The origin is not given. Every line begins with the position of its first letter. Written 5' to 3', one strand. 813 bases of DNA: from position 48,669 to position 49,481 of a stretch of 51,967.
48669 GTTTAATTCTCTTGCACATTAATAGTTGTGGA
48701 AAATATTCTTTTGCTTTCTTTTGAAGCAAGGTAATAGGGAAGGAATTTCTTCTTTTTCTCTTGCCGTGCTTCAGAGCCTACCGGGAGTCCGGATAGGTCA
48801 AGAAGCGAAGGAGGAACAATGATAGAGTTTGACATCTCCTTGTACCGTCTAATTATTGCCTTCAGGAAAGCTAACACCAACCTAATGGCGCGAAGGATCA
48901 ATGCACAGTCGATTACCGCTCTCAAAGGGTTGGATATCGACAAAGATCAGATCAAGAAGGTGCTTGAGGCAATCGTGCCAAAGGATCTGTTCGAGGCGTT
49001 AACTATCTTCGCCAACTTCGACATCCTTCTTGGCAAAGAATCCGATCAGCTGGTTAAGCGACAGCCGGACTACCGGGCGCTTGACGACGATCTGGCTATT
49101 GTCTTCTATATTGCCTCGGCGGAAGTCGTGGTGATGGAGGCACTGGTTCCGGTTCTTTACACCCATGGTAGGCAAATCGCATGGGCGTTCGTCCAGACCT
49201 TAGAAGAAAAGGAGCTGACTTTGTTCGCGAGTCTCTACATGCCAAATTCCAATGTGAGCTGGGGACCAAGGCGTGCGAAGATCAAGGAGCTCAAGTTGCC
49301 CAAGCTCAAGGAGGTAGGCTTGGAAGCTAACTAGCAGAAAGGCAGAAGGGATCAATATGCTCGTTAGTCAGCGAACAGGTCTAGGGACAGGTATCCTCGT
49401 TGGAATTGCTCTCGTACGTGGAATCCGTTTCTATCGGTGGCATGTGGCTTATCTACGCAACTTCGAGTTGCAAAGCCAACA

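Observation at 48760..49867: Compositionally foreign two-gene cassette of unknown function between a host hypothetical gene and cysS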

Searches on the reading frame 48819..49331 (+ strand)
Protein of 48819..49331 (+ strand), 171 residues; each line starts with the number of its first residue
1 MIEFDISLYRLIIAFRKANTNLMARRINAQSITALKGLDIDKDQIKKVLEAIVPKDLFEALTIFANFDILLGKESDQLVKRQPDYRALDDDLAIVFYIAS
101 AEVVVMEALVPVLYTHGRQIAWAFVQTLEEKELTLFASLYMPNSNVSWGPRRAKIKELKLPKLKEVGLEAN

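Call 7: search_protein_families(library=pfam, proteins=[window:48819-49331:+], max_evalue=1)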
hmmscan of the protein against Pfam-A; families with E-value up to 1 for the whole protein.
window:48819-49331:+ (171 aa): 0 families

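Call 8: search_protein_families(library=phrogs, proteins=[window:48819-49331:+], max_evalue=1)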
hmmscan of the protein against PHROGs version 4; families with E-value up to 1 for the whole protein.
window:48819-49331:+ (171 aa): 1 family
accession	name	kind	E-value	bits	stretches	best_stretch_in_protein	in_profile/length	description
phrog_21372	-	unknown function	0.085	13.9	1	31-81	20-64/72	-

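Call 9: search_protein_families(library=padloc, proteins=[window:48819-49331:+], max_evalue=1)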
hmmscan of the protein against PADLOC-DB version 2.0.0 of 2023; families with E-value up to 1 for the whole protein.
window:48819-49331:+ (171 aa): 0 families

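Call 13: find_homologous_proteins(query=window:48819-49331:+, max_evalue=0.01)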
Query window:48819-49331:+ (171 aa): 4 proteins with E <= 0.01 among 72 candidates.
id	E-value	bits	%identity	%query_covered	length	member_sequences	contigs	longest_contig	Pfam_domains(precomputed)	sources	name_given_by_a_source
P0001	1.7e-97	342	94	100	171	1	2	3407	-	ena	-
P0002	5.0e-90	317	88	99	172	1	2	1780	-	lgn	-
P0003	9.9e-89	313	100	87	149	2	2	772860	-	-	-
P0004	1.4e-88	313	86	100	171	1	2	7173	-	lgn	-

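Call 15: find_encoding_contigs(protein=P0001, flank=10000)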
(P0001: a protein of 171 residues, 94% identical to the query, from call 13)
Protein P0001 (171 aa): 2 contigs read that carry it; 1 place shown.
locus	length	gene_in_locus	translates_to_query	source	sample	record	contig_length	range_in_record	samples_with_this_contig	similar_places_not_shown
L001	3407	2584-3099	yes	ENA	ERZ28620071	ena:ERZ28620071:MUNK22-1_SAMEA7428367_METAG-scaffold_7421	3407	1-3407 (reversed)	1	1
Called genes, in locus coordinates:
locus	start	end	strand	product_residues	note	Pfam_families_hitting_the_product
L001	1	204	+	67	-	?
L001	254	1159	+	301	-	PF13793:Pribosyltran_N, PF00156:Pribosyltran, PF14572:Pribosyl_synth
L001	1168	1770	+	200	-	PF21176:RecR_HhH, PF02132:RecR_ZnF (weak), PF01751:Toprim, PF13662:Toprim_4, PF21175:RecR_C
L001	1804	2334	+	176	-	-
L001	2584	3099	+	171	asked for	-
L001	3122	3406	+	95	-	?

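Call 16: find_encoding_contigs(protein=P0004, flank=10000)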
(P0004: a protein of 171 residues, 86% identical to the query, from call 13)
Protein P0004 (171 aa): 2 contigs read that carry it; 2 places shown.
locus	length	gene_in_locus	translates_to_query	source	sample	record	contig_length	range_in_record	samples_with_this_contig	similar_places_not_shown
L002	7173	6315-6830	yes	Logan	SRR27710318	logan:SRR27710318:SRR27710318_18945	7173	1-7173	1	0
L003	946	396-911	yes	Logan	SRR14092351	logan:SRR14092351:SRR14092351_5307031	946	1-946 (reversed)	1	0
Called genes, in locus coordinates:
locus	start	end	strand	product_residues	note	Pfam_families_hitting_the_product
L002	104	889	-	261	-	PF00106:adh_short, PF08659:KR, PF13460:NAD_binding_10 (weak), PF13561:adh_short_C2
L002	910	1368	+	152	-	-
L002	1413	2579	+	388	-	PF00586:AIRS, PF02769:AIRS_C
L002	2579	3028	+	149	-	PF00293:NUDIX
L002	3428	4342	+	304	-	PF00248:Aldo_ket_red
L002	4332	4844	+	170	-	PF01243:PNPOx_N, PF12900:Pyridox_ox_2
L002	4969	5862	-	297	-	PF12917:YfbR-like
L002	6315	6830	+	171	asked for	-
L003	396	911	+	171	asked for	-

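Call 17: find_encoding_contigs(protein=P0002, flank=10000)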
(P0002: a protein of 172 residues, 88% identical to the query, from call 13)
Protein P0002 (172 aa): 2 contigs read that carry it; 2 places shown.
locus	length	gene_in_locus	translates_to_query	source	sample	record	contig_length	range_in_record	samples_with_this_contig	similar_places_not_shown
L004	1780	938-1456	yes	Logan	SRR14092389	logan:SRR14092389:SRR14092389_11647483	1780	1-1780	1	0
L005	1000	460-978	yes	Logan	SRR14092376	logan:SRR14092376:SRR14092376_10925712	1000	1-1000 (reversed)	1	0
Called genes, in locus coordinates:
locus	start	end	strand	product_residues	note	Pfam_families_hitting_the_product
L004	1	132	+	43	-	?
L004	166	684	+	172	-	-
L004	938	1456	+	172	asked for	-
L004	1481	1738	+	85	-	-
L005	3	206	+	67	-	?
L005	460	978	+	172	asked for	-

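Call 25: find_related_loci(query=A1, collection=genome_contigs, flank=10000)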
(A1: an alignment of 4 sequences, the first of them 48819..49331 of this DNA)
Query A1 (171 aa) in genome_contigs; peptide patterns used: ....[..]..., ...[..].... (x = any residue, [..] = any of these).
158 stretches matched a pattern, but none encodes a relative of the query by tblastn (E <= 1e-3).

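Call 26: find_related_loci(query=A1, collection=viral_contigs, flank=10000)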
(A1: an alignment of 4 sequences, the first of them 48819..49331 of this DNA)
Query A1 (171 aa) in viral_contigs; peptide patterns used: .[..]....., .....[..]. (x = any residue, [..] = any of these).
174 stretches matched a pattern, but none encodes a relative of the query by tblastn (E <= 1e-3).

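Call 28: find_related_loci(query=A1, collection=metagenome_contigs, flank=10000)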
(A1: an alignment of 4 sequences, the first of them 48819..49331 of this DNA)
Query A1 (171 aa) in metagenome_contigs; peptide patterns used: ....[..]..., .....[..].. (x = any residue, [..] = any of these).
241 stretches matched a pattern, but none encodes a relative of the query by tblastn (E <= 1e-3).

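Call 53: predict_structure(alignment_id=A1)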
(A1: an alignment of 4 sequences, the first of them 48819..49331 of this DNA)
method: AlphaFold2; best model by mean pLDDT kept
length: 171 residues; sequences in the alignment: 4
mean_pLDDT: 48.4   pTM: 0.50
mean pLDDT of the five models: 48.4, 41.9, 41.7, 36.4, 36.2
residues with pLDDT >= 90: 0; 70-90: 25; 50-70: 50; < 50: 96
segments of 3 or more residues with pLDDT < 50: 1-87, 163-171
pLDDT, mean of each block of 10 residues (from residue 1): 31 38 27 30 38 35 32 31 44 68 60 62 70 67 72 79 39 24
secondary structure, 60 per line:
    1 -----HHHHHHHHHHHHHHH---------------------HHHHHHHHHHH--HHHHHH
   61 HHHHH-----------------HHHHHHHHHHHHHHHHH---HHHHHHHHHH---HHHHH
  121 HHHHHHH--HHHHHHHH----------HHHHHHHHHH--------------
elements in order: H6-20 H42-52 H55-65 H83-99 H103-112 H116-127 H130-137 H148-157

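Call 55: search_protein_representatives(alignment_id=A1)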
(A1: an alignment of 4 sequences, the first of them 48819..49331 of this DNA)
Query: 4 sequences, 171 profile positions. Proteins with E-value up to 0.001 (for the whole library): 7; up to 1e-10: 4; up to 1e-30: 2. The best 7 are listed.
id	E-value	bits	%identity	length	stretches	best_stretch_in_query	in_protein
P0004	3.1e-105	365.7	-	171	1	1-171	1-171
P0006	4.8e-48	179.5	-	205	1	6-159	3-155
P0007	2.6e-20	89.3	-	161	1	3-159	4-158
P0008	2.6e-19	86.0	-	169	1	5-143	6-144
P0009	2.3e-05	40.6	-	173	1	8-149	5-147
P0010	3.1e-05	40.2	-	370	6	87-130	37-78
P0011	3.9e-04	36.6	-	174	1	5-165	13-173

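Call 57: find_encoding_contigs(protein=P0006, flank=10000)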
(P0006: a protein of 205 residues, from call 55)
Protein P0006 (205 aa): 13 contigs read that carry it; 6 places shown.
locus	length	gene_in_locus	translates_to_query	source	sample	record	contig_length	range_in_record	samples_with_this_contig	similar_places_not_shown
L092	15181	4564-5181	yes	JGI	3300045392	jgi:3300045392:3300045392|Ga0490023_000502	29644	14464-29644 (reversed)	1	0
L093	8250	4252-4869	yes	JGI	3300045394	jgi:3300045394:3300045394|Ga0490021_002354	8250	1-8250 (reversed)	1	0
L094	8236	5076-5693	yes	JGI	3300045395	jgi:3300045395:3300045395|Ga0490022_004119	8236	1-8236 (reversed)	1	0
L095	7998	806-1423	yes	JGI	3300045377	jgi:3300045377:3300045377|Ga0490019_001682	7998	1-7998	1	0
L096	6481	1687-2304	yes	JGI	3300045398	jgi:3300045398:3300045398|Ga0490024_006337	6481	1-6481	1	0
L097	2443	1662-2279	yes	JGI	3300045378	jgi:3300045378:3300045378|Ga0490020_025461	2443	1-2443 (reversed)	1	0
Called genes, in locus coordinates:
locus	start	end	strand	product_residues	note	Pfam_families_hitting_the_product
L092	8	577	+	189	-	PF17762:HTH_ParB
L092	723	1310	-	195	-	PF10502:Peptidase_S26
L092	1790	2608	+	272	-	-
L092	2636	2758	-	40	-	-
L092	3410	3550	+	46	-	-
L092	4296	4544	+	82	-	-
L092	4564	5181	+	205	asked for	-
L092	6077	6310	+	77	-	-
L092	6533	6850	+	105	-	-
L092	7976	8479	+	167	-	-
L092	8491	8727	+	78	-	-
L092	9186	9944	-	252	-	-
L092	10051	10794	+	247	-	PF02353:CMAS, PF13489:Methyltransf_23, PF05175:MTS, PF06325:PrmA, PF13847:Methyltransf_31, PF08241:Methyltransf_11, PF08242:Methyltransf_12, PF13649:Methyltransf_25, +5 more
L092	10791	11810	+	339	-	PF13439:Glyco_transf_4, PF13579:Glyco_trans_4_4 (faint)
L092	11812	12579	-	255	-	PF05148:Methyltransf_8 (weak), PF01209:Ubie_methyltran, PF03141:Methyltransf_29 (weak), PF13489:Methyltransf_23, PF13847:Methyltransf_31, PF08241:Methyltransf_11, PF08242:Methyltransf_12, PF13649:Methyltransf_25, +2 more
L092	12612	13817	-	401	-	-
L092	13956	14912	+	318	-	PF00535:Glycos_transf_2, PF13641:Glyco_tranf_2_3, PF13506:Glyco_transf_21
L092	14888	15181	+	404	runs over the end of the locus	PF01943:Polysacc_synt, PF01554:MatE (faint), PF13440:Polysacc_synt_3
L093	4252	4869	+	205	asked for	-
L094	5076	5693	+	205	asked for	-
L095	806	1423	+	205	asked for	-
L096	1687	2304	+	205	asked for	-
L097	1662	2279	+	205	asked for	-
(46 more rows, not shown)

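Call 64: find_encoding_contigs(protein=P0007, flank=10000, max_places=4)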
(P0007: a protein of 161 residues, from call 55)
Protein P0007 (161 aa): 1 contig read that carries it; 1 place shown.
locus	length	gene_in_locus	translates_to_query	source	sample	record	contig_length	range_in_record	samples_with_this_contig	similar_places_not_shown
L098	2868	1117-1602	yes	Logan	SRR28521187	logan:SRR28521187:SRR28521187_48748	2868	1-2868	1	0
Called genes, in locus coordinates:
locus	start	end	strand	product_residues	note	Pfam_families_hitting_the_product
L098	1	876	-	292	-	?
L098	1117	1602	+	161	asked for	-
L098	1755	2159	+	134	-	PF04020:Phage_holin_4_2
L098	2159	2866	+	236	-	?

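Call 65: find_encoding_contigs(protein=P0008, flank=10000, max_places=4)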
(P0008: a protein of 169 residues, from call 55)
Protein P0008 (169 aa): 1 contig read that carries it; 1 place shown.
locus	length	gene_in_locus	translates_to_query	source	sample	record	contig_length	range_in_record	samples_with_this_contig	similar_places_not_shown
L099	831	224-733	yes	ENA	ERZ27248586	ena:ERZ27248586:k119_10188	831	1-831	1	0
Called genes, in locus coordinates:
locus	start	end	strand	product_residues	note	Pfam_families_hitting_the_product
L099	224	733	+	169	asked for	-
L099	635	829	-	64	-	?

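Call 66: find_encoding_contigs(protein=P0009, flank=10000, max_places=4)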
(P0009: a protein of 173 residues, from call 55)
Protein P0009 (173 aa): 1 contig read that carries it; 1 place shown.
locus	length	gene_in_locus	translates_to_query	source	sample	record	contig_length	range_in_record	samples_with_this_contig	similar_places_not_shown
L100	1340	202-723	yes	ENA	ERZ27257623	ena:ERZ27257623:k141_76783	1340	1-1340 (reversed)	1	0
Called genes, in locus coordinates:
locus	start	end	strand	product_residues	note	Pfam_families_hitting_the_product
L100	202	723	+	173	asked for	-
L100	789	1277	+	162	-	-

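Call 67: find_encoding_contigs(protein=P0011, flank=10000, max_places=4)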
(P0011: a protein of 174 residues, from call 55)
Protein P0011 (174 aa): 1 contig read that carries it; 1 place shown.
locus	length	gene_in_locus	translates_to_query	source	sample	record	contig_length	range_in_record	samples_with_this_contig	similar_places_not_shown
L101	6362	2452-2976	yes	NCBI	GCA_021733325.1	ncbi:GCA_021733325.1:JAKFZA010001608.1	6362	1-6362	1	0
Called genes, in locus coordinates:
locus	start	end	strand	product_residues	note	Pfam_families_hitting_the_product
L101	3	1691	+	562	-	?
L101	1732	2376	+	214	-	PF11967:RecO_N, PF02565:RecO_C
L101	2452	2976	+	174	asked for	-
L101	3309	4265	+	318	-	-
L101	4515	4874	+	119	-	-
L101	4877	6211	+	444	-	PF00587:tRNA-synt_2b (weak), PF03129:HGTP_anticodon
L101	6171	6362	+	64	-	?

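Call 69: search_protein_families(library=pfam, proteins=[L098:1-876:-, L098:1755-2156:+, L098:2159-2866:+, L100:789-1274:+, L101:3309-4262:+, L101:4515-4871:+, L092:2951-3316:+, L092:4296-4541:+, L092:7976-8476:+], max_evalue=0.1)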
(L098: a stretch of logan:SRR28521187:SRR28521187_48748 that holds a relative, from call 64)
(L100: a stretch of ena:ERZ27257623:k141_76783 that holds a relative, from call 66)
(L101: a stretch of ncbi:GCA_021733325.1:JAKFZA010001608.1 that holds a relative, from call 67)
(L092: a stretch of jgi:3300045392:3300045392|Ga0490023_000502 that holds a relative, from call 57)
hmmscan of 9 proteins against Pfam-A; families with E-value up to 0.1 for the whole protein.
L098:1-876:- (292 aa): 9 families
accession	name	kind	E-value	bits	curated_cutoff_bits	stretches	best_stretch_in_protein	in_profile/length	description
PF09903.14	DUF2130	-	1.7e-41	142.7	26.7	1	129-289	3-174/255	Uncharacterized protein conserved in bacteria (DUF2130)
PF13717.11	Zn_ribbon_4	-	0.0037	17.6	30.3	1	4-18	3-17/36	zinc-ribbon domain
PF18439.7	zf_UBZ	-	0.0047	17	25.6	1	2-22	1-21/32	Ubiquitin-Binding Zinc Finger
PF13913.12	zf-C2HC_2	-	0.02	15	27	1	3-14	2-13/25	zinc-finger of a C2HC-type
PF24460.1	DUF7575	-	0.049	13.4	28.5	1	3-13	3-13/28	Domain of unknown function (DUF7575)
PF14255.11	Cys_rich_CPXG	-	0.069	13.5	25.2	0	4-22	1-19/52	Cysteine-rich CPXCG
PF01496.24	V_ATPase_I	-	0.077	11.3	30.7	1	37-272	33-191/815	V-type ATPase 116kDa subunit family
PF00096.32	zf-C2H2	-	0.086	13.8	25.2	0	5-19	2-16/23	Zinc finger, C2H2 type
PF13894.12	zf-C2H2_4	-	0.09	14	27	0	5-20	2-17/24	C2H2-type zinc finger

L098:1755-2156:+ (134 aa): 1 family
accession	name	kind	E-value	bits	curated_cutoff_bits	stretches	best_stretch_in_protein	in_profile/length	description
PF04020.18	Phage_holin_4_2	-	4.7e-16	59.7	28.8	1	4-130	2-103/105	Mycobacterial 4 TMS phage holin, superfamily IV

L098:2159-2866:+ (236 aa): 2 families
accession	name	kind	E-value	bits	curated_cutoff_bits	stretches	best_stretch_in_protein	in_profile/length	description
PF01933.23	CofD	-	7.9e-61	206.2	30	1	9-233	1-219/290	2-phospho-L-lactate transferase CofD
PF12953.12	DUF3842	-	0.012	16.5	28.5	1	182-228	57-103/130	Domain of unknown function (DUF3842)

L100:789-1274:+ (162 aa): 0 families

L101:3309-4262:+ (318 aa): 1 family
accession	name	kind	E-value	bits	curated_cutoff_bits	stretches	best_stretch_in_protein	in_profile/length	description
PF03937.21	Sdh5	-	0.0058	17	27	0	265-310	8-52/76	Flavinator of succinate dehydrogenase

L101:4515-4871:+ (119 aa): 1 family
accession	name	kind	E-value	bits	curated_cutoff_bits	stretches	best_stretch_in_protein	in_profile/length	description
PF23907.1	DUF7249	-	0.088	14.3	27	0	26-76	36-84/93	Family of unknown function (DUF7249)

L092:2951-3316:+ (122 aa): 0 families

L092:4296-4541:+ (82 aa): 0 families

L092:7976-8476:+ (167 aa): 1 family
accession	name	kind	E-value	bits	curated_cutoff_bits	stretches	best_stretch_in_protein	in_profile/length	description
PF21314.2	TM_ErbB1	-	0.063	13.5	27.1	0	149-163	16-30/36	Epidermal growth factor receptor transmembrane-juxtamembrane segment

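Call 80: find_homologous_proteins(query=A7, max_evalue=0.01)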
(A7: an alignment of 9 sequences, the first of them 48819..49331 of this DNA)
Query A7 (9 sequences) (171 aa, profile of the alignment): 6 proteins with E <= 0.01 among 8000 candidates.
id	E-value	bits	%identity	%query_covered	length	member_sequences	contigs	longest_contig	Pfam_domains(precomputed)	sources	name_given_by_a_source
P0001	1.6e-73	264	94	100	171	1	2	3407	-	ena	-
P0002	2.3e-73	263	88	99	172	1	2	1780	-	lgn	-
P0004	4.4e-73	263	86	100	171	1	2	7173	-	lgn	-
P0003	2.7e-60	221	100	87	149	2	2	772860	-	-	-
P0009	1.0e-58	216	26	83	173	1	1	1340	-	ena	-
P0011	2.3e-53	198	28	95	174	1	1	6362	-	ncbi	-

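Call 81: search_solved_structures(query=A7, max_evalue=10)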
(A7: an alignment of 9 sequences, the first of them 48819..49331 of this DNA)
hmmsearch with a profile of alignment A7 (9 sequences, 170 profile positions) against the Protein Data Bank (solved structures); distinct sequences matched with E-value up to 10: 7.
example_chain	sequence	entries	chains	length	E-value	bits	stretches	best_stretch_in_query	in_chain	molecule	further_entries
8cws_A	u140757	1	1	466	0.023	17.7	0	27-66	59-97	F4132-2 Chain A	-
8cwy_A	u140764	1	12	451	0.036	17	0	27-66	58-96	T32-15-1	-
5cwb_A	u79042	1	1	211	0.23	14.4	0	27-75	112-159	Designed helical repeat protein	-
23gd_D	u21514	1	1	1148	0.37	13.8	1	73-162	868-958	J-like tail tip protein gp24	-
1v5y_A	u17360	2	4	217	0.8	12.7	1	17-74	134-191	Major NAD(P)H-flavin oxidoreductase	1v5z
1vfr_A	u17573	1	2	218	0.81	12.7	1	17-74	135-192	NAD(P)H:FMN OXIDOREDUCTASE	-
7mwr_B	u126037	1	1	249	3.4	10.6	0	27-65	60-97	LHD101B4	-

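Call 82: search_protein_families(library=pfam, alignment_id=A7, max_evalue=1)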
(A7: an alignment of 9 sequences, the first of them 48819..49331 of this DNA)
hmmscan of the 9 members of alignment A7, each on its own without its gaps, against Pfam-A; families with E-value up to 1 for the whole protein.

A. member 1, window:48819-49331:+ (171 aa): 0 families

B. families by the number of members that match (of 9 scanned): 24 families
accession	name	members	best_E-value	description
PF05129.18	Zn_ribbon_Elf1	1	0.0008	Transcription elongation factor Elf1 like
PF08271.17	Zn_Ribbon_TF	1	0.0012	TFIIB zinc-binding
PF16988.10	Vps36-NZF-N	1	0.0022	Vacuolar protein sorting 36 NZF-N zinc-finger domain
PF14354.12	Lar_restr_allev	1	0.0039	Restriction alleviation protein Lar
PF12760.12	Zn_ribbon_IS1595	1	0.013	Transposase zinc-ribbon domain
PF13719.11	Zn_ribbon_5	1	0.019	zinc-ribbon domain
PF07754.17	HVO_2753_ZBP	1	0.033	Small zinc finger protein HVO_2753-like, Zn-binding pocket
PF23548.1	Zn_ribbon_FGT1_2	1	0.042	FORGETTER1 second zinc ribbon domain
PF13248.11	Zn_ribbon_3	1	0.056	zinc-ribbon domain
PF21862.1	CiaD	1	0.065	CiaD-like protein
PF18551.6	TackOD1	1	0.1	Thaumarchaeal output domain 1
PF13717.11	Zn_ribbon_4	1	0.11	zinc-ribbon domain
PF24515.1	ARM_KNTC1_3rd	1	0.13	KNTC1 third ARM-repeats domain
PF01667.23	Ribosomal_S27e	1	0.13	Ribosomal protein S27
PF05207.18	Zn_ribbon_CSL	1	0.14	CSL zinc finger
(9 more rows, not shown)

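Call 96: search_dna_similar(query=window:48819-49331:+, collection=phages, mode=protein, max_evalue=0.01)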
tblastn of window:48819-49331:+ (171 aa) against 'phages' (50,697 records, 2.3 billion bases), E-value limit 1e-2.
No match.

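Call 98: search_dna_similar(query=window:48819-49331:+, collection=plasmids, mode=protein, max_evalue=0.01)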
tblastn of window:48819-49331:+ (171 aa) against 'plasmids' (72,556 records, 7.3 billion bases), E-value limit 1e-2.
No match.
